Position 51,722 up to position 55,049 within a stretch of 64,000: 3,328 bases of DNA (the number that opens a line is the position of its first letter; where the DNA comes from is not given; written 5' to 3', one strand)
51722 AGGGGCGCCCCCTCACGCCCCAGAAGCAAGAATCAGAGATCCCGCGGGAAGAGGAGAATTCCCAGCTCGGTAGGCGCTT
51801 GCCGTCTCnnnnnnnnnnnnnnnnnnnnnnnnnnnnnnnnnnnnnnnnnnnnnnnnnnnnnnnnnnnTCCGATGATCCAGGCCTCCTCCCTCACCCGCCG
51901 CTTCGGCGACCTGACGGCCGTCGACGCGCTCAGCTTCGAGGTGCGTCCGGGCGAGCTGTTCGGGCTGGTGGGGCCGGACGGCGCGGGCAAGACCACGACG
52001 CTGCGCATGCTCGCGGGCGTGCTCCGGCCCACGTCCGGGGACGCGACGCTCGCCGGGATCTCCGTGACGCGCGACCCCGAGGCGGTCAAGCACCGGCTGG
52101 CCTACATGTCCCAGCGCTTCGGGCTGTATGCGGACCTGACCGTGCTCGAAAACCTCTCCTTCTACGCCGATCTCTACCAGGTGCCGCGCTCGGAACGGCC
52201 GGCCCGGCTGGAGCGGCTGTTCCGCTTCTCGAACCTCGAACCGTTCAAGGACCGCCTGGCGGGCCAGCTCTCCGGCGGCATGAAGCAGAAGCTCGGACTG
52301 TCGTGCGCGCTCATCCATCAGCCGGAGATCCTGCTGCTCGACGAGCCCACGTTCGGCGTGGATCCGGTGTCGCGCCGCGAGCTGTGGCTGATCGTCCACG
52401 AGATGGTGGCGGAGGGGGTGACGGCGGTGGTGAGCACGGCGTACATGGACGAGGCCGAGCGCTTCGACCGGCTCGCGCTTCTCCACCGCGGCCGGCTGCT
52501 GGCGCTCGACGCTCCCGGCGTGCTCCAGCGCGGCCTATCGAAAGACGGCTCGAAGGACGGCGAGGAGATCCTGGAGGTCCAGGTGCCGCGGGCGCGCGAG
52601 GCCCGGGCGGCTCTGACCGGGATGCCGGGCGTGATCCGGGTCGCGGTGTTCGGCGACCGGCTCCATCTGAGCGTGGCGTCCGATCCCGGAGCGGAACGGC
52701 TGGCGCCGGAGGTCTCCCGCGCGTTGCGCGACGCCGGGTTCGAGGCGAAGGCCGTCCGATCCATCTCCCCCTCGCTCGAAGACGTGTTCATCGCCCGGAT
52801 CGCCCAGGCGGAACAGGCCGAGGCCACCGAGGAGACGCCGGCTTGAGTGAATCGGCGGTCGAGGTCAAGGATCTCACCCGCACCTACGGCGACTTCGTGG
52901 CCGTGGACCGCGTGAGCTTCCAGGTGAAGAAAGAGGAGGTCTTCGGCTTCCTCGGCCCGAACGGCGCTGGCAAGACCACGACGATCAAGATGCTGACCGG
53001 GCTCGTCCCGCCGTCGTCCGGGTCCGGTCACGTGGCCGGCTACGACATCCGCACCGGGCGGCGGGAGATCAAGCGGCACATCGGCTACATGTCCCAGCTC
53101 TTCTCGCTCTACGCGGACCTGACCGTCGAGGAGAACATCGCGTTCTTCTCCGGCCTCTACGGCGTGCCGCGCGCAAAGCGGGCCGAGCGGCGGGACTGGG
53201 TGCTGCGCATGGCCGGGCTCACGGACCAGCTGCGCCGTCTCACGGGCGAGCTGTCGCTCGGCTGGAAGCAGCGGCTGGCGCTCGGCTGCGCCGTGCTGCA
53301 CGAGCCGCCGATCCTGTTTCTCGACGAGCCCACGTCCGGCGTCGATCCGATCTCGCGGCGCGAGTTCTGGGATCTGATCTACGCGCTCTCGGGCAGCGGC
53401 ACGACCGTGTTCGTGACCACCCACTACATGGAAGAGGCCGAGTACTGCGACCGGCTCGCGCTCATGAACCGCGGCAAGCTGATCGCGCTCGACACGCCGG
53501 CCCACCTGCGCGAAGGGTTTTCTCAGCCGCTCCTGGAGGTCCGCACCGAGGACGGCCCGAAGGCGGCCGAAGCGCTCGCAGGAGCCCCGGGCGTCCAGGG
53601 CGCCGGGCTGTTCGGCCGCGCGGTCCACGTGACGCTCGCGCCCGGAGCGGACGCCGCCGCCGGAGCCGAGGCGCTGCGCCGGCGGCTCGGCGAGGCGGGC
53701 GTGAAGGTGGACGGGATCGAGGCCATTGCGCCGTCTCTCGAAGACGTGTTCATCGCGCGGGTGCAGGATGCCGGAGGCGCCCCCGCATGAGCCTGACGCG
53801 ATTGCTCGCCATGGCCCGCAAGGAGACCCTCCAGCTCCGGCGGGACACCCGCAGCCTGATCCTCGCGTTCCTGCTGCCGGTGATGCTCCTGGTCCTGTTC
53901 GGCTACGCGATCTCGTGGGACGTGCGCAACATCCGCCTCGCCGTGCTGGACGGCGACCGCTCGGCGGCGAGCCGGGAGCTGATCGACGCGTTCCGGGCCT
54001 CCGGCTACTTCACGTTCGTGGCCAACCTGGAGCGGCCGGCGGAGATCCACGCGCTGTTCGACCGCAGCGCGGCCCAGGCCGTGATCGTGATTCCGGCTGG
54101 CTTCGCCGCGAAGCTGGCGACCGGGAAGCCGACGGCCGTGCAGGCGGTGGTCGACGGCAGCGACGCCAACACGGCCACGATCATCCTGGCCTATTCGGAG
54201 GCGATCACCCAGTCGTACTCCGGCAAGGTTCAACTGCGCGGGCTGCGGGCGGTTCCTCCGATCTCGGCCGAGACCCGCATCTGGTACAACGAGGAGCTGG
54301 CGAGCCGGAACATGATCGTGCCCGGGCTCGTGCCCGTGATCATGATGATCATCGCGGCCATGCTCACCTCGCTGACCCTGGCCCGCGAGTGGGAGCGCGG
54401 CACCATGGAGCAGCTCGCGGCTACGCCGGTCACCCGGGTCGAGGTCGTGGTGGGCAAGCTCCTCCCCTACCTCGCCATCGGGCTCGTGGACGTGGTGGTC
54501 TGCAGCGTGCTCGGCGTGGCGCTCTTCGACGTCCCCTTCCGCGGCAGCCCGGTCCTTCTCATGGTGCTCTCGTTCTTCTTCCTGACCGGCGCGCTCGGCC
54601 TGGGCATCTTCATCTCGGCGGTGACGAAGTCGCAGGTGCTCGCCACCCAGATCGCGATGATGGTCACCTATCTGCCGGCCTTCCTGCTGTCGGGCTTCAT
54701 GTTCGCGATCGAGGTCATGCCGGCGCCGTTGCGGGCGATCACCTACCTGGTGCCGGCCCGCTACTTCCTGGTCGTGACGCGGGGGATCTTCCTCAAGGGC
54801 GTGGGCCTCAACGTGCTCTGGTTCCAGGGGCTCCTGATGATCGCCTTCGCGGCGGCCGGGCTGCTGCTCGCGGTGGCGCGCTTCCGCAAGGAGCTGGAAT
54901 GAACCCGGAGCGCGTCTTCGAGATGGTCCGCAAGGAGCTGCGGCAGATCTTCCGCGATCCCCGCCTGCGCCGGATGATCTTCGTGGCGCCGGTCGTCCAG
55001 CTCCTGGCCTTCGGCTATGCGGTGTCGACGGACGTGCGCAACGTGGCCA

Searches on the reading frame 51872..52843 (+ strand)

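Call 25: search_protein_families(library=pfam, proteins=[window:51872-52843:+], max_evalue=0.001)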
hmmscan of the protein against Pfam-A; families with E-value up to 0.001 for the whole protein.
window:51872-52843:+ (324 aa): 3 families
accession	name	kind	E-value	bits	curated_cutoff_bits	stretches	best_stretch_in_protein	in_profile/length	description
PF00005.33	ABC_tran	-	1.1e-30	107.4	25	1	18-160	2-136/137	ABC transporter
PF13304.12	AAA_21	-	2.1e-06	28.4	27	0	129-188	234-296/304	AAA domain, putative AbiEii toxin, Type IV TA system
PF13732.12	DrrA1-3_C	-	0.00031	21.8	27.4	1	232-308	13-79/81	ATP-binding protein DrrA1-3-like, C-terminal domain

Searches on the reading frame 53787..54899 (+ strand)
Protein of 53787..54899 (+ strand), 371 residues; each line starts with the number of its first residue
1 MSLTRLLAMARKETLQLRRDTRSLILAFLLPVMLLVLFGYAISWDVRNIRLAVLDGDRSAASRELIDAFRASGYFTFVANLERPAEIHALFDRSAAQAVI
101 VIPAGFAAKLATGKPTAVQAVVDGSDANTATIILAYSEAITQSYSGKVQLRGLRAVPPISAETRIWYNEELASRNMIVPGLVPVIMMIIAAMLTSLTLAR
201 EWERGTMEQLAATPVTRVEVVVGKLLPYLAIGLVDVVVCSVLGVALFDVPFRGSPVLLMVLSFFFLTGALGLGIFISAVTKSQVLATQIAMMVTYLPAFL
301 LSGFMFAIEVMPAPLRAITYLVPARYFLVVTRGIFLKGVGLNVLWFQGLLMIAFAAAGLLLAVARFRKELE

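Call 25: search_protein_families(library=pfam, proteins=[window:53787-54899:+], max_evalue=0.001)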
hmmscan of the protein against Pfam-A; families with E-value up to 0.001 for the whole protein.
window:53787-54899:+ (371 aa): 4 families
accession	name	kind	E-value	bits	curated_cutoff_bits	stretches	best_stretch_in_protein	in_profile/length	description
PF12698.13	ABC2_membrane_3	-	1e-45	156.8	31.6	1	24-363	4-346/347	ABC-2 family transporter protein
PF01061.29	ABC2_membrane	-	1.9e-22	80.3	26.9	1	175-335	48-210/211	ABC-2 type transporter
PF12679.13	ABC2_membrane_2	-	1.6e-18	67.4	27.2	1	7-368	1-280/283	ABC-2 family transporter protein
PF12730.13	ABC2_membrane_4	-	5.3e-07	30.2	27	1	181-295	55-177/179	ABC-2 family transporter protein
